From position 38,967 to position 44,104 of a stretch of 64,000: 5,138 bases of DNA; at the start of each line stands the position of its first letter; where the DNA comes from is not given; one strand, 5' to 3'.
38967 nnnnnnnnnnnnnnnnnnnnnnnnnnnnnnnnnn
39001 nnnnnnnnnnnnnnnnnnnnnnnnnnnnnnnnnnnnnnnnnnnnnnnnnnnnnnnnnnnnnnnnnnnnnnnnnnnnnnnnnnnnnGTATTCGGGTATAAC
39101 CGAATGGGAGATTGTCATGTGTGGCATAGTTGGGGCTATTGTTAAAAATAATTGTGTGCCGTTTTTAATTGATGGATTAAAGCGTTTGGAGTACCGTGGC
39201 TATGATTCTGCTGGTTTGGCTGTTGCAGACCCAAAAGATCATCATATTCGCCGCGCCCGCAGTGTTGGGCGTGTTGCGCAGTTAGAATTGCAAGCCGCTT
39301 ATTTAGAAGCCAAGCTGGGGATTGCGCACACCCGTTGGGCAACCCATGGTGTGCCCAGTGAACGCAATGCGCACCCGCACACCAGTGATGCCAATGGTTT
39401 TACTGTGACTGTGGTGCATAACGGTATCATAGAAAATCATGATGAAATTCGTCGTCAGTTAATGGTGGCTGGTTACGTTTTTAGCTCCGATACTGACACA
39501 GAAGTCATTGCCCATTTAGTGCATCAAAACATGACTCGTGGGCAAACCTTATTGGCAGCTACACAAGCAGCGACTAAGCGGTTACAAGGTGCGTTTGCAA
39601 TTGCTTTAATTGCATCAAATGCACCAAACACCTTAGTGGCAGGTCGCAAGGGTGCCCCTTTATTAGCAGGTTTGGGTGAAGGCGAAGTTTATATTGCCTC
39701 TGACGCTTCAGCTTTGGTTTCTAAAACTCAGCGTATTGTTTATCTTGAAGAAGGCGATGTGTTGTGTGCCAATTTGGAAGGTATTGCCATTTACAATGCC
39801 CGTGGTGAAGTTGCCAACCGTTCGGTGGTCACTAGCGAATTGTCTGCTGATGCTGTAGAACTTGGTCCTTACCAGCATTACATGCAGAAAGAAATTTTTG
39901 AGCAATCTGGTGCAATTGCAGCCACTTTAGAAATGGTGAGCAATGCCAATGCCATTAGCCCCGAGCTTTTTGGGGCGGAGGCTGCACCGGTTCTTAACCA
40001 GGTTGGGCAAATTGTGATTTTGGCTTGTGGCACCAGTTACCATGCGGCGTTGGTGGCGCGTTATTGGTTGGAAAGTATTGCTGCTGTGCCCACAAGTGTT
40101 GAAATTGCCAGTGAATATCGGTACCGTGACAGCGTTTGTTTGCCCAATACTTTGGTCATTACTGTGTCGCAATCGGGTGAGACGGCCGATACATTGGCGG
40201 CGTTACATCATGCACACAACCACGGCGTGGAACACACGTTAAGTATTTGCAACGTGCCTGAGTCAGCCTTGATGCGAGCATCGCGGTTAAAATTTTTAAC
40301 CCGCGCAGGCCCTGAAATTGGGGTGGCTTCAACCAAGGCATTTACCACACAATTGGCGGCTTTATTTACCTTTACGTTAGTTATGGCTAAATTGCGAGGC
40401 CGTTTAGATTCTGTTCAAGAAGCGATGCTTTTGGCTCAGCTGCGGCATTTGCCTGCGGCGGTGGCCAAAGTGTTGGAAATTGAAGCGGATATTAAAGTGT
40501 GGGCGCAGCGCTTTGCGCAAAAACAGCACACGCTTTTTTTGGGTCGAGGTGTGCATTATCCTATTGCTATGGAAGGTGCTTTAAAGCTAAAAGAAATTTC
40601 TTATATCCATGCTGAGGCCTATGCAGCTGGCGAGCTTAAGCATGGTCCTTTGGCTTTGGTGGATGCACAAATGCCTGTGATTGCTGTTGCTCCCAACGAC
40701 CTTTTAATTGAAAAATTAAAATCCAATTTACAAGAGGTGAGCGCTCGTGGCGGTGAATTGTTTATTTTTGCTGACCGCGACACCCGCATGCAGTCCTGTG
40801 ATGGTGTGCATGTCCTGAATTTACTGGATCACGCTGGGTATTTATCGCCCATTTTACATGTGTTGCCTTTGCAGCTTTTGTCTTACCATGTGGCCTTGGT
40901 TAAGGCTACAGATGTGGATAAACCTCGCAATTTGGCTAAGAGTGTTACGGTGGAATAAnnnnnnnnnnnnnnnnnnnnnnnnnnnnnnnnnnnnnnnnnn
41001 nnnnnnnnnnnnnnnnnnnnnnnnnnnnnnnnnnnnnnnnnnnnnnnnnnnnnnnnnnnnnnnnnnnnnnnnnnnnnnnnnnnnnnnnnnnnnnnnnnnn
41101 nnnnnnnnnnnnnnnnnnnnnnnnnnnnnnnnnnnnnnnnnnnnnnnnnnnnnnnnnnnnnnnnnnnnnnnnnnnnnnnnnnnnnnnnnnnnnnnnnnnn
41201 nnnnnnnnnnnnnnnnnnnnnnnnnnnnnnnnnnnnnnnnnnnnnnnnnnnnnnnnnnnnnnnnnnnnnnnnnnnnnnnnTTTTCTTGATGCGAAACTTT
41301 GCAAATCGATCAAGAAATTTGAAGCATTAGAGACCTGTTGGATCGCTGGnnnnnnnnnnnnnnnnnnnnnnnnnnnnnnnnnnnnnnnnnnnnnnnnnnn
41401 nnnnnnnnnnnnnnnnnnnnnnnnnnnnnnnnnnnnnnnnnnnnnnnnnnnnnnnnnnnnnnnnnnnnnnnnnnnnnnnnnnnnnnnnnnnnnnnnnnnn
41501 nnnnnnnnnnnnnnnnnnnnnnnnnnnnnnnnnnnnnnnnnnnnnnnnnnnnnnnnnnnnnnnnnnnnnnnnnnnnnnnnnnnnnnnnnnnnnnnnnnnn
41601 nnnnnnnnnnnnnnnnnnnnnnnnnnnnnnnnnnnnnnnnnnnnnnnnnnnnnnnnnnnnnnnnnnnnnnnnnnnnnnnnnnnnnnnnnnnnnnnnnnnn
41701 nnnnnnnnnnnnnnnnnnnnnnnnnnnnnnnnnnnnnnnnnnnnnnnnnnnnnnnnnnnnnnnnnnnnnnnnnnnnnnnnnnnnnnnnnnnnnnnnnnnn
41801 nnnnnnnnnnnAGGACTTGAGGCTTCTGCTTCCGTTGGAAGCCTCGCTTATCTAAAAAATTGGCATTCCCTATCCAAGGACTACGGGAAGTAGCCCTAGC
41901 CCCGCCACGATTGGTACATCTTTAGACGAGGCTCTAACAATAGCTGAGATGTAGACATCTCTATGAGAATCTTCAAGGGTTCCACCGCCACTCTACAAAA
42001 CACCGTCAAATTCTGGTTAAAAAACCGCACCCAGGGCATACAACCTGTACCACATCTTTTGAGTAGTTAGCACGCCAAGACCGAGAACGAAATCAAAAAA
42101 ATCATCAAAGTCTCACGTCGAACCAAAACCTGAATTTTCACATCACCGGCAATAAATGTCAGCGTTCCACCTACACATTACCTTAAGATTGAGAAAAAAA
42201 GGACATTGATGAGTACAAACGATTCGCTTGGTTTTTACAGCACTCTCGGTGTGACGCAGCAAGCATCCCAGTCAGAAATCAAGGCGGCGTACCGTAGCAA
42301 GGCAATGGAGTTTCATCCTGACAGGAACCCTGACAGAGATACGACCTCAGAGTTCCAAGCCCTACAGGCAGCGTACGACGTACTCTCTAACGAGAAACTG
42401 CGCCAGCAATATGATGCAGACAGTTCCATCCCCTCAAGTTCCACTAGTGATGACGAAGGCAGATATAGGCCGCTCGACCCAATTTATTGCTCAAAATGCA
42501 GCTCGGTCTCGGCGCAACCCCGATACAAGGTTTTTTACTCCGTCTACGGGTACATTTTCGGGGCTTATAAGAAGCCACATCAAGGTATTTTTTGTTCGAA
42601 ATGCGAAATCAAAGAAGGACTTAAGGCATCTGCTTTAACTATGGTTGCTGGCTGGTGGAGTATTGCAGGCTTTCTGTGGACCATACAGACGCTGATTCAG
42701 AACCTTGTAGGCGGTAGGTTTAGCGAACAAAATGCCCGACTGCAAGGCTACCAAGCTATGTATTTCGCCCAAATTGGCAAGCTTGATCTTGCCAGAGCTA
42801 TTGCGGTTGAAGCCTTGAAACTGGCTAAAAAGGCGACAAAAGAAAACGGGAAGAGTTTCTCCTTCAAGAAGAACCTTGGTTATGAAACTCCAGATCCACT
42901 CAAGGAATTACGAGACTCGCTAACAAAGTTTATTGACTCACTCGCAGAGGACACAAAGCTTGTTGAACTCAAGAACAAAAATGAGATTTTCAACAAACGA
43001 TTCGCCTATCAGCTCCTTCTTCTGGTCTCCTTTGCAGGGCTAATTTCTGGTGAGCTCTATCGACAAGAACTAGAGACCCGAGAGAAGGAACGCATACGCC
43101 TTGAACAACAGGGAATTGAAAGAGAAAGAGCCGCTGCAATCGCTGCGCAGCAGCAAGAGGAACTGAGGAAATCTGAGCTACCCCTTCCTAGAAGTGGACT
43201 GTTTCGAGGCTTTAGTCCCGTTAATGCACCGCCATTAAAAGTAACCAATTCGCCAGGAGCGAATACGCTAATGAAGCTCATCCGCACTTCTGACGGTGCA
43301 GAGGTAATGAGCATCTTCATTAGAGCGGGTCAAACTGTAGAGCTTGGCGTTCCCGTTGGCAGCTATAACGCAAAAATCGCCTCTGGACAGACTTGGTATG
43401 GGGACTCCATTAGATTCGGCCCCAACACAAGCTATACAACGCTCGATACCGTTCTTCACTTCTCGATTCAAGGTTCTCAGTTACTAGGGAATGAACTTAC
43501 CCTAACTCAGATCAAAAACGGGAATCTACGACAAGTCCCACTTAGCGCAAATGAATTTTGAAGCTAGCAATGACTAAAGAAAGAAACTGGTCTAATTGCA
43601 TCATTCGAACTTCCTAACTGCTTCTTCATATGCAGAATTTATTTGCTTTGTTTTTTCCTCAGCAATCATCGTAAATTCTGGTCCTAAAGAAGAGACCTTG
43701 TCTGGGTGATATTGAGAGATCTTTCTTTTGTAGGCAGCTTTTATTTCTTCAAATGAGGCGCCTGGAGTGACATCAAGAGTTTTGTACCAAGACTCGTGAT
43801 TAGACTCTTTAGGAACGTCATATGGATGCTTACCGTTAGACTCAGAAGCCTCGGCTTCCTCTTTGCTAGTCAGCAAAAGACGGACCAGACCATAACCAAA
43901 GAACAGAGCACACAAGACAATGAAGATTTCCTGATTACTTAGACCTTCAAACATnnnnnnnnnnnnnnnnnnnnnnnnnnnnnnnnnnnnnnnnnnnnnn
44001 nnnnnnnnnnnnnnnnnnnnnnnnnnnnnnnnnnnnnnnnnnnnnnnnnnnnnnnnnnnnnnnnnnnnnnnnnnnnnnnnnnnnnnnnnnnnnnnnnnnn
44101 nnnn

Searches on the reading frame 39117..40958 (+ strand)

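Call 15: search_protein_families(library=pfam, proteins=[window:39117-40958:+], max_evalue=0.01)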
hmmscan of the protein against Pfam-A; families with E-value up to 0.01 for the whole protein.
window:39117-40958:+ (613 aa): 4 families
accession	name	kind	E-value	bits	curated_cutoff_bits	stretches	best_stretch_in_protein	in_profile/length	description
PF01380.27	SIS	-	1.7e-52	177.1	25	2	293-417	2-126/131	SIS domain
PF13522.11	GATase_6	-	3.1e-20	73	27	1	63-196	8-130/130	Glutamine amidotransferase domain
PF13537.11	GATase_7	-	2.1e-16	60.5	25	1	73-201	3-122/123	Glutamine amidotransferase domain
PF13230.11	GATase_4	-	2.4e-05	23.8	23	1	58-143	64-145/272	Glutamine amidotransferases class-II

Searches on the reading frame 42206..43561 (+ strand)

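Call 15: search_protein_families(library=pfam, proteins=[window:42206-43561:+], max_evalue=0.01)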
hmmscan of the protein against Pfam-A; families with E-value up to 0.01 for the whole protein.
window:42206-43561:+ (451 aa): 1 family
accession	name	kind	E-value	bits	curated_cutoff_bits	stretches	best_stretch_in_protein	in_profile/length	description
PF00226.36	DnaJ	-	2.6e-21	75.9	27.8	1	10-70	2-63/63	DnaJ domain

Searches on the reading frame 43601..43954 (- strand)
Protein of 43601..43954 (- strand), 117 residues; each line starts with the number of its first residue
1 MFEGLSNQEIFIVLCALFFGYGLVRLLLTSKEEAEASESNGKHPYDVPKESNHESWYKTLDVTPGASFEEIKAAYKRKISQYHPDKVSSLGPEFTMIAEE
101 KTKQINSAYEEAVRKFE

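Call 15: search_protein_families(library=pfam, proteins=[window:43601-43954:-], max_evalue=0.01)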
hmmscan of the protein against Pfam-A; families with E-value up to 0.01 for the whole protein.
window:43601-43954:- (117 aa): 1 family
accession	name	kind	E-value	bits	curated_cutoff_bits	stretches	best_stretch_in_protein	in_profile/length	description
PF00226.36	DnaJ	-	1.3e-12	48.1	27.8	1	56-110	2-51/63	DnaJ domain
